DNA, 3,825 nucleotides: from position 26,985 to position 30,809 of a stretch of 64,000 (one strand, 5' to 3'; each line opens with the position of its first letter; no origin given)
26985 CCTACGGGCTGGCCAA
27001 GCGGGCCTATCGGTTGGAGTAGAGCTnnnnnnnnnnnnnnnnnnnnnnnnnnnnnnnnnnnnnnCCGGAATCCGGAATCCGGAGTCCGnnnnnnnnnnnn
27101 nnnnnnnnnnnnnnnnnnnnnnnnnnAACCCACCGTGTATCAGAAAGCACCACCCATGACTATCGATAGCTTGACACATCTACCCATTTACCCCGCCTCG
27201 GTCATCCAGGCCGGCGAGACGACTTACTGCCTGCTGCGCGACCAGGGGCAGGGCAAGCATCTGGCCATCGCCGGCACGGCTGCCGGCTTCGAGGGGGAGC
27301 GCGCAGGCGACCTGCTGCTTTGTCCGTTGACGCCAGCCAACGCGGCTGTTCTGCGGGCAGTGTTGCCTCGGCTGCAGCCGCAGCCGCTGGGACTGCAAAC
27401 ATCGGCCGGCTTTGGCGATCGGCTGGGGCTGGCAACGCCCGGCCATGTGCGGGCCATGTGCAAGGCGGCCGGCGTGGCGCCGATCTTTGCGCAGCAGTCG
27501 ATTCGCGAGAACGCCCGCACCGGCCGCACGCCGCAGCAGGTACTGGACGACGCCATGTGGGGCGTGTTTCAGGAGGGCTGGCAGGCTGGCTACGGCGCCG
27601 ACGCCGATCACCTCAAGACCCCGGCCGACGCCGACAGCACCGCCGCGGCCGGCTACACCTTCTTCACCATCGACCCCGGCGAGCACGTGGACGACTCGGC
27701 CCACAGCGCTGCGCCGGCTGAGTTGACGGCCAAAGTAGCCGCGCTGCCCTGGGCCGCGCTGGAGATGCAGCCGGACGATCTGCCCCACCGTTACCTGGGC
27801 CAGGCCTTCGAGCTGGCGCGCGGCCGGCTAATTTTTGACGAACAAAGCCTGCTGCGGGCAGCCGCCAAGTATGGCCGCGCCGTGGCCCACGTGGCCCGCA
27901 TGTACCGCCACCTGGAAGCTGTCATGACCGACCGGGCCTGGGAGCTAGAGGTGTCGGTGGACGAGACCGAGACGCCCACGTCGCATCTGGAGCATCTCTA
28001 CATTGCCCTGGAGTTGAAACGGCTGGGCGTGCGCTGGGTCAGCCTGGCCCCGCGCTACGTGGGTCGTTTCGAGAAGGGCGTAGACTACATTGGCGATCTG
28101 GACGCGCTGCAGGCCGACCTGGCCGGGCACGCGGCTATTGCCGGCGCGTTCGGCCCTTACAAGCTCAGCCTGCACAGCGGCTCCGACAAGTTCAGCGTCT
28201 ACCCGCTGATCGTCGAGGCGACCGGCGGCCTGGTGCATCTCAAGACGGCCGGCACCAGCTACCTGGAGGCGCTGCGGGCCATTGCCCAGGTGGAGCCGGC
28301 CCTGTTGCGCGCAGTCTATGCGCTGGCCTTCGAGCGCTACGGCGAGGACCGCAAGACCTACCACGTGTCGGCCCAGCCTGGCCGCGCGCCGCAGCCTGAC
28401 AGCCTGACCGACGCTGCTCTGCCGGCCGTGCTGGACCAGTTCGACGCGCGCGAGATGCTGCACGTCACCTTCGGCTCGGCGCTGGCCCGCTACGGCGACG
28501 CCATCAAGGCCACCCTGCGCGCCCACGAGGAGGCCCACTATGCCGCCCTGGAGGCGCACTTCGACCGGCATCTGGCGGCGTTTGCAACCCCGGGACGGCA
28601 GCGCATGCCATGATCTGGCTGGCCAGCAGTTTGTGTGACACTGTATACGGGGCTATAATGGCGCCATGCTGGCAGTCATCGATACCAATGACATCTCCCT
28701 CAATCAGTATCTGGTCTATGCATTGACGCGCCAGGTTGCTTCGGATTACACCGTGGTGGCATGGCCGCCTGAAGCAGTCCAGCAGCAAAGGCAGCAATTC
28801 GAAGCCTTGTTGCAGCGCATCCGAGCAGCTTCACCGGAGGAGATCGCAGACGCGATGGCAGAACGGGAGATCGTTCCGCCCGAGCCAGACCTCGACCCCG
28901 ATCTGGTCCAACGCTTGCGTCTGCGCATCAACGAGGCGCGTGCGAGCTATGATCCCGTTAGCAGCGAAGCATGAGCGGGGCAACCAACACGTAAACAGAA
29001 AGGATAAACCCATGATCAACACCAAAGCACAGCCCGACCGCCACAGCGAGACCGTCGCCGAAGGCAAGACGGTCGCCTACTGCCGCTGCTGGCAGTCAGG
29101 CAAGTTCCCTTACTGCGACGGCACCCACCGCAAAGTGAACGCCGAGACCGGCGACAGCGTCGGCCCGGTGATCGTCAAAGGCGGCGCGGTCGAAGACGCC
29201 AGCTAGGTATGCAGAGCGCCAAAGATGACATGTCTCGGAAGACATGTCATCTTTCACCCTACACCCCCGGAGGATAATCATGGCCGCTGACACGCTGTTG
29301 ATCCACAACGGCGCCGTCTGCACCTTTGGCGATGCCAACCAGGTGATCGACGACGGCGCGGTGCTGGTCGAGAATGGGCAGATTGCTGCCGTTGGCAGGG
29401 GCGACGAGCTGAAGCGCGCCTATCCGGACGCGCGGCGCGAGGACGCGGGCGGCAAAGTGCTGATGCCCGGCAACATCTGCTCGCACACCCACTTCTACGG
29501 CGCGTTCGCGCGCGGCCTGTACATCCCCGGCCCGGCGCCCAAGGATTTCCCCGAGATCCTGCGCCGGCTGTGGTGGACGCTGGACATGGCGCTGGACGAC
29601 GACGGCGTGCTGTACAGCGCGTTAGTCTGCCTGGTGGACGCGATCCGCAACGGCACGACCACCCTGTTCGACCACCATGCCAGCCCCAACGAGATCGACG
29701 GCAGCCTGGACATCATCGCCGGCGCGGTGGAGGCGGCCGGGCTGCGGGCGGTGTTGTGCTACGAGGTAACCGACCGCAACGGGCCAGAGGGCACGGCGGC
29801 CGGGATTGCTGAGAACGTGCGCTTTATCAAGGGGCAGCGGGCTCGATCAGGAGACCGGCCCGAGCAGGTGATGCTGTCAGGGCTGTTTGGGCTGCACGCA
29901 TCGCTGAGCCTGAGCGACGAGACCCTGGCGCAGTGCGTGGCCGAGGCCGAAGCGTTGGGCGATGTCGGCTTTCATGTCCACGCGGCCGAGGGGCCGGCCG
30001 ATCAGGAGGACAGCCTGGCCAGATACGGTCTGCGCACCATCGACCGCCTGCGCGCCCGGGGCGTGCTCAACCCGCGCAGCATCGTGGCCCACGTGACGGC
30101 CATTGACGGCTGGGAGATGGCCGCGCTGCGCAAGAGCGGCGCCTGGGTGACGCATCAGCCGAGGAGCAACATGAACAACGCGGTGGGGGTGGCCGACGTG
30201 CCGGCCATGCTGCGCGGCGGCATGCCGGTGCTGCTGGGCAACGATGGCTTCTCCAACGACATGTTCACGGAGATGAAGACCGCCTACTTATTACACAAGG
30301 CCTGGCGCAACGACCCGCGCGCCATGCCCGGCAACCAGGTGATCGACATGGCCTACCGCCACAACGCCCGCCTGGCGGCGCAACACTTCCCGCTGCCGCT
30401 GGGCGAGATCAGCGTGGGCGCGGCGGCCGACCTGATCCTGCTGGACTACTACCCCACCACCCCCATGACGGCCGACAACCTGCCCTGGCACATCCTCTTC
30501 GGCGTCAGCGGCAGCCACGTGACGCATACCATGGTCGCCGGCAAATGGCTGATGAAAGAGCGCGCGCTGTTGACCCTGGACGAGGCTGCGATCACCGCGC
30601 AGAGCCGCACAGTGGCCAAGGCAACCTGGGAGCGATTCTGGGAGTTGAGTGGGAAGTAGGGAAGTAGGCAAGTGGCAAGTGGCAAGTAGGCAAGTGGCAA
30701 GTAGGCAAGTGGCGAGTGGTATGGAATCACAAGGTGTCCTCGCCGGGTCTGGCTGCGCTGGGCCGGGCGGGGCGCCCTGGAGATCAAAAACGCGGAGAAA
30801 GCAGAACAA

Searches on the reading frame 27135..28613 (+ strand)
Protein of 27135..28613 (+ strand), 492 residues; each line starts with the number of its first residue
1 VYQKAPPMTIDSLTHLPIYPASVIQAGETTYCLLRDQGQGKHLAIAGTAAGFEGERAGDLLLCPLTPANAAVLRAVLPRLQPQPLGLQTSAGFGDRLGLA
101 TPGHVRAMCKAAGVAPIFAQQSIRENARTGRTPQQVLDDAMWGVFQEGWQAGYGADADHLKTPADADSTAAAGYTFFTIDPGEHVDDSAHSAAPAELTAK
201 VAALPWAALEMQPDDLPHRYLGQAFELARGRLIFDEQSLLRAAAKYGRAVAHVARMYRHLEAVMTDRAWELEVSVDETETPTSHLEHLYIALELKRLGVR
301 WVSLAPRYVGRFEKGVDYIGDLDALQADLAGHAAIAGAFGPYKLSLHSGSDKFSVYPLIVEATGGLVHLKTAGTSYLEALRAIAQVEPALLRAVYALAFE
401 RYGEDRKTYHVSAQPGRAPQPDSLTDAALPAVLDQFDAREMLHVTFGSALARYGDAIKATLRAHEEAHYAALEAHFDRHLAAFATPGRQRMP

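Call 13: search_protein_families(library=pfam, proteins=[window:27135-28613:+], max_evalue=0.01)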
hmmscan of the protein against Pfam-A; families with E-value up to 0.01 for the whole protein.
window:27135-28613:+ (492 aa): 1 family
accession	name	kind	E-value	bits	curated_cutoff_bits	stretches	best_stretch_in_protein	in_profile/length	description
PF16257.11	UxaE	-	6.8e-142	473.9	27.1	1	19-481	1-473/475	tagaturonate epimerase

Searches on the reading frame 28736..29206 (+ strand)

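Call 13: search_protein_families(library=pfam, proteins=[window:28736-29206:+], max_evalue=0.01)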
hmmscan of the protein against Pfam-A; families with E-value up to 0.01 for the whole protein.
window:28736-29206:+ (156 aa): 1 family
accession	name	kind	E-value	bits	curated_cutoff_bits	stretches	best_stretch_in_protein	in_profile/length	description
PF09360.15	zf-CDGSH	-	3.6e-11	43.6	29.5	1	100-132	15-48/48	Iron-binding zinc finger CDGSH type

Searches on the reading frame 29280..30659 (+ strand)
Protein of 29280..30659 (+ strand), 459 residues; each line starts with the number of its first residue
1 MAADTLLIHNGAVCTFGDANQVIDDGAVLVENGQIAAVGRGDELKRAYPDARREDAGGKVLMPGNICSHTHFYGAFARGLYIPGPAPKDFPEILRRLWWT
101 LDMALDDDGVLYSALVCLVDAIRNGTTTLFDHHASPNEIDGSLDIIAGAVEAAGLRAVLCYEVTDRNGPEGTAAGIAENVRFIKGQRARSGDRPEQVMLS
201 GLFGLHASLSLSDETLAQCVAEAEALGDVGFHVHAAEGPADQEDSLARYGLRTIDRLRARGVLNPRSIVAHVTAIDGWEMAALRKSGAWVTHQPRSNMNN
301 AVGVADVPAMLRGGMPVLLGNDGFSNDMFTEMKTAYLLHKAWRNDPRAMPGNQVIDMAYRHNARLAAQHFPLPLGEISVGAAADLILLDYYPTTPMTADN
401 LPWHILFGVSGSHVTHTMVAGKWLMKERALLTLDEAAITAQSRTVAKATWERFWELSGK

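Call 13: search_protein_families(library=pfam, proteins=[window:29280-30659:+], max_evalue=0.01)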
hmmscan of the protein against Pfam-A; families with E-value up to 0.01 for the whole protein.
window:29280-30659:+ (459 aa): 3 families
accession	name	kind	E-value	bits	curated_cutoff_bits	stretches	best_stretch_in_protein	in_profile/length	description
PF01979.26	Amidohydro_1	-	1.2e-40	140.3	25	1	60-424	1-345/345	Amidohydrolase family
PF07969.17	Amidohydro_3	-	1.4e-13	51.6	29.7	1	208-422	256-469/472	Amidohydrolase family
PF22039.1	HUTI_composite_bact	-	2.6e-10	40.1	25.5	1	26-51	1-26/26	Imidazolonepropionase-like composite domain, bacteria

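Call 14: find_encoding_contigs(protein=window:29280-30659:+, flank=10000, max_places=6)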
Protein window:29280-30659:+ (459 aa): 14 contigs read that carry it; 6 places shown.
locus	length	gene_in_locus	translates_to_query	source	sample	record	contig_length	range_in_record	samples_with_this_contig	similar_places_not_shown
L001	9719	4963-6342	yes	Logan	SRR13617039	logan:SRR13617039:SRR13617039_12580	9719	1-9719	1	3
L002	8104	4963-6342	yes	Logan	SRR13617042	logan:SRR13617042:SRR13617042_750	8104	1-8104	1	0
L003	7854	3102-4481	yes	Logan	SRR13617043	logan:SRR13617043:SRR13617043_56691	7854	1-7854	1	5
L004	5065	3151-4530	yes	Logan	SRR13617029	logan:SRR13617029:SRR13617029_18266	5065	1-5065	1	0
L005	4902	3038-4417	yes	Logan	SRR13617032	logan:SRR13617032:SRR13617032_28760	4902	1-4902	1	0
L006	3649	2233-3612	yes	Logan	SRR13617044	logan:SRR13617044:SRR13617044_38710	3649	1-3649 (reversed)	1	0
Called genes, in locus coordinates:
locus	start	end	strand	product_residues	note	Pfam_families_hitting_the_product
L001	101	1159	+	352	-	PF01208:URO-D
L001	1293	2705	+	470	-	PF02614:UxaC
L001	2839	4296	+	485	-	PF16257:UxaE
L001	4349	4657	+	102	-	-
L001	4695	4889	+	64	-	PF09360:zf-CDGSH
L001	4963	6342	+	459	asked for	PF22039:HUTI_composite_bact, PF01979:Amidohydro_1, PF07969:Amidohydro_3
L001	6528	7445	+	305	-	PF00248:Aldo_ket_red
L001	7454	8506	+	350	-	PF23493:CysS_C (weak)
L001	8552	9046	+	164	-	PF04248:NTP_transf_9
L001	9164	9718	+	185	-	?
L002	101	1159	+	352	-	PF01208:URO-D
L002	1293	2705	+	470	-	PF02614:UxaC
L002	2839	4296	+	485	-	PF16257:UxaE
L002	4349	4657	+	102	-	-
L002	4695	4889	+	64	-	PF09360:zf-CDGSH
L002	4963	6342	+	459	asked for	PF22039:HUTI_composite_bact, PF01979:Amidohydro_1, PF07969:Amidohydro_3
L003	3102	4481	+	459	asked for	PF22039:HUTI_composite_bact, PF01979:Amidohydro_1, PF07969:Amidohydro_3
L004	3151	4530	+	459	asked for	PF22039:HUTI_composite_bact, PF01979:Amidohydro_1, PF07969:Amidohydro_3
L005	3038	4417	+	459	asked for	PF22039:HUTI_composite_bact, PF01979:Amidohydro_1, PF07969:Amidohydro_3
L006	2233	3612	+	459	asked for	PF22039:HUTI_composite_bact, PF01979:Amidohydro_1, PF07969:Amidohydro_3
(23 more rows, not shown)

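Call 82: find_homologous_proteins(query=window:29280-30659:+, max_evalue=1e-80)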
Query window:29280-30659:+ (459 aa): 7993 proteins with E <= 1e-80 among 8000 candidates; the best 120 are listed.
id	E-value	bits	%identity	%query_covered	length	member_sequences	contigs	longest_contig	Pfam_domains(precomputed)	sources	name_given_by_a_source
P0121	5.7e-294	993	94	100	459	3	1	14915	PF07969.18,PF22039.2,PF01979.27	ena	-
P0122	1.7e-289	978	92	100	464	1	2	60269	PF07969.18,PF22039.2,PF01979.27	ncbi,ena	-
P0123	8.7e-289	976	93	100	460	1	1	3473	PF07969.18,PF22039.2,PF01979.27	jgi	jgi:putative selenium metabolism protein SsnA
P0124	4.0e-288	973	93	100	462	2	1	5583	PF07969.18,PF22039.2,PF01979.27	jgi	jgi:putative selenium metabolism protein SsnA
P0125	3.1e-287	970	92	100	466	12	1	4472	PF07969.18,PF22039.2,PF01979.27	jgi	jgi:putative selenium metabolism protein SsnA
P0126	6.3e-287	969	93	100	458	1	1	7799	PF07969.18,PF22039.2,PF01979.27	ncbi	-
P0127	5.2e-286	966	91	100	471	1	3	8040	PF07969.18,PF22039.2,PF01979.27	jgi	jgi:putative selenium metabolism protein SsnA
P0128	9.7e-286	965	92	100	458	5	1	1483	PF07969.18,PF22039.2,PF01979.27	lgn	-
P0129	1.5e-285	965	92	100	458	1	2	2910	PF07969.18,PF22039.2,PF01979.27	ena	-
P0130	2.6e-285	964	92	100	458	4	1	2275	PF07969.18,PF22039.2,PF01979.27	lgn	-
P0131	2.6e-284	961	91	100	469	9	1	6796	PF07969.18,PF22039.2,PF01979.27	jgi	jgi:putative selenium metabolism protein SsnA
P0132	8.7e-284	959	91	100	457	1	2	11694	PF07969.18,PF22039.2,PF01979.27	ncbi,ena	-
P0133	6.6e-283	956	92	100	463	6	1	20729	PF07969.18,PF22039.2,PF01979.27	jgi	jgi:putative selenium metabolism protein SsnA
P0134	2.8e-282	954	92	100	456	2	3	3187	PF07969.18,PF22039.2,PF01979.27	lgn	-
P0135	2.0e-281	951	90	100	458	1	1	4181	PF07969.18,PF22039.2,PF01979.27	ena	-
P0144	1.3e-272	922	89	100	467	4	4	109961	PF07969.18,PF22039.2,PF01979.27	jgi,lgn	jgi:putative selenium metabolism protein SsnA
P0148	1.1e-253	860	82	99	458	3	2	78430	PF07969.18,PF22039.2,PF01979.27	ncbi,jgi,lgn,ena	ncbi:MAG: putative aminohydrolase SsnA [Caldilineales bacterium]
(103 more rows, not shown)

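Call 83: find_encoding_contigs(protein=P0122, flank=10000, max_places=1)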
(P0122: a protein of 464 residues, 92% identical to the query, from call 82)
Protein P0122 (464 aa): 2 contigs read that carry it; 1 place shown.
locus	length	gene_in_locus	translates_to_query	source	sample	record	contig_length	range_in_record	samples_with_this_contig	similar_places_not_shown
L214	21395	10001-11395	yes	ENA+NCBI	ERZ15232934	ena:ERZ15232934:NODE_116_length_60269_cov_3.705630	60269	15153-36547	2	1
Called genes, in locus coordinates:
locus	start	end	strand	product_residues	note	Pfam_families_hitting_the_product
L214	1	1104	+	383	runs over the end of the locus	PF01208:URO-D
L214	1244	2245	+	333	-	PF04321:RmlD_sub_bind (faint), PF13460:NAD_binding_10, PF16363:GDP_Man_Dehyd (faint), PF01370:Epimerase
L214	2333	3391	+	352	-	PF01208:URO-D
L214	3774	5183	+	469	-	PF02614:UxaC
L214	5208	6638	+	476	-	PF16257:UxaE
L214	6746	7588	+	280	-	PF00106:adh_short, PF08659:KR, PF13561:adh_short_C2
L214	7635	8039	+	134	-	PF13470:PIN_3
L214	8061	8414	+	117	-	PF05534:HicB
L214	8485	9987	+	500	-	PF03446:NAD_binding_2, PF00393:6PGD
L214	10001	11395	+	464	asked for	PF22039:HUTI_composite_bact, PF01979:Amidohydro_1, PF07969:Amidohydro_3 (weak)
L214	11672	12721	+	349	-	PF00248:Aldo_ket_red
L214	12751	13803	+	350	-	-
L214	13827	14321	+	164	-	PF04248:NTP_transf_9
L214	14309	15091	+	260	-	PF00702:Hydrolase, PF13344:Hydrolase_6, PF13419:HAD_2 (weak), PF13242:Hydrolase_like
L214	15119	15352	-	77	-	PF20126:TumE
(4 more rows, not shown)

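Call 84: find_encoding_contigs(protein=P0144, flank=10000, max_places=1)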
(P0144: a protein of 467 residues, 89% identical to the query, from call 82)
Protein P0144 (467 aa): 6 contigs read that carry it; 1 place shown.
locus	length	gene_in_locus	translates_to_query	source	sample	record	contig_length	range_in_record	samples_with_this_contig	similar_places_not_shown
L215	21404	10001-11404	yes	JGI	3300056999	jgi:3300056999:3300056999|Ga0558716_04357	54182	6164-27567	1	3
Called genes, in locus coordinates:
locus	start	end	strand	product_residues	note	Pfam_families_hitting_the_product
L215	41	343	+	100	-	-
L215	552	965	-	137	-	PF25857:DUF7957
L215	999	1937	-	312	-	-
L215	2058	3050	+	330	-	PF14261:DUF4351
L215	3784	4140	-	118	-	-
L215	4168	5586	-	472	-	PF05593:RHS_repeat (faint), PF25023:TEN_YD-shell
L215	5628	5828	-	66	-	-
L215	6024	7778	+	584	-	PF00664:ABC_membrane, PF00005:ABC_tran, PF02463:SMC_N (faint)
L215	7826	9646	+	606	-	PF00664:ABC_membrane, PF00005:ABC_tran, PF02463:SMC_N (faint)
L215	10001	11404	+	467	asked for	PF22039:HUTI_composite_bact (weak), PF01979:Amidohydro_1, PF07969:Amidohydro_3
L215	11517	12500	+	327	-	PF00248:Aldo_ket_red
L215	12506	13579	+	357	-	PF23493:CysS_C (faint)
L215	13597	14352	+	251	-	PF00702:Hydrolase, PF13344:Hydrolase_6, PF13419:HAD_2 (weak), PF13242:Hydrolase_like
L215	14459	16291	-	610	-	PF00916:Sulfate_transp, PF01740:STAS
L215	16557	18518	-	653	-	PF16927:HisKA_7TM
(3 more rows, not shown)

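Call 85: find_encoding_contigs(protein=P0148, flank=10000, max_places=1)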
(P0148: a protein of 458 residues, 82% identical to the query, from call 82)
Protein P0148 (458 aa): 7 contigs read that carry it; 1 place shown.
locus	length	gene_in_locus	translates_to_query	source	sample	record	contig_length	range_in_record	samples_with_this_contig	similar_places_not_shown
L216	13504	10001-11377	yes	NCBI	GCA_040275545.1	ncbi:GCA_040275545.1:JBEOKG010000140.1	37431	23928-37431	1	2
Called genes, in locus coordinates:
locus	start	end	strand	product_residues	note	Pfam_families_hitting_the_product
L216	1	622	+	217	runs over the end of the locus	PF01121:CoaE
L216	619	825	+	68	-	-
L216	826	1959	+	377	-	PF00226:DnaJ, PF01556:DnaJ_C, PF15777:Anti-TRAP (faint), PF00684:DnaJ_CXXCXGXG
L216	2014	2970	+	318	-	PF06325:PrmA, PF05175:MTS, PF13847:Methyltransf_31, PF08242:Methyltransf_12 (weak), PF13649:Methyltransf_25 (weak)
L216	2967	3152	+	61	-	-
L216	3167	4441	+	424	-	PF04412:AcnX, PF28403:AcnX_2nd, PF28406:AcnX_3rd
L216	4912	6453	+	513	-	PF13541:ChlI, PF00493:MCM (faint), PF01078:Mg_chelatase, PF07728:AAA_5 (faint), PF13335:Mg_chelatase_C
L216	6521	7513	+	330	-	PF04321:RmlD_sub_bind (faint), PF13460:NAD_binding_10 (weak), PF16363:GDP_Man_Dehyd (weak), PF01370:Epimerase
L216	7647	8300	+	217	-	PF02607:B12-binding_2, PF02310:B12-binding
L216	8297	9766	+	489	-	PF03446:NAD_binding_2, PF00393:6PGD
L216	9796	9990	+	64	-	PF09360:zf-CDGSH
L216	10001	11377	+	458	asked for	PF22039:HUTI_composite_bact, PF07969:Amidohydro_3 (faint), PF01979:Amidohydro_1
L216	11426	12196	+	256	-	PF02578:Cu-oxidase_4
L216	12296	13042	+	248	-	PF01168:Ala_racemase_N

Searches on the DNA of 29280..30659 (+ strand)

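Call 86: search_with_rna_model(model_id=R1, sources=[L214, L215, L216, L001], max_evalue=1)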
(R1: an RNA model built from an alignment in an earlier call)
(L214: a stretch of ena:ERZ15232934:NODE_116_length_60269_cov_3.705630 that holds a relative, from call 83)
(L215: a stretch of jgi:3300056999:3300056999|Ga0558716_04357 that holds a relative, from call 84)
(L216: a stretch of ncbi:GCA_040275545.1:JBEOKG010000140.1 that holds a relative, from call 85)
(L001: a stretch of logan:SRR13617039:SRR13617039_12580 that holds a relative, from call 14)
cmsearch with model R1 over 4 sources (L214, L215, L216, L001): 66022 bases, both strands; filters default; matches with E-value up to 1: 2.
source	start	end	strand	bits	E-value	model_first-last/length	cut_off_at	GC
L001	4903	4938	+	50.5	5e-11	1-35/35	no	0.42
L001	4903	4938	-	49.1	1.2e-10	1-35/35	no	0.42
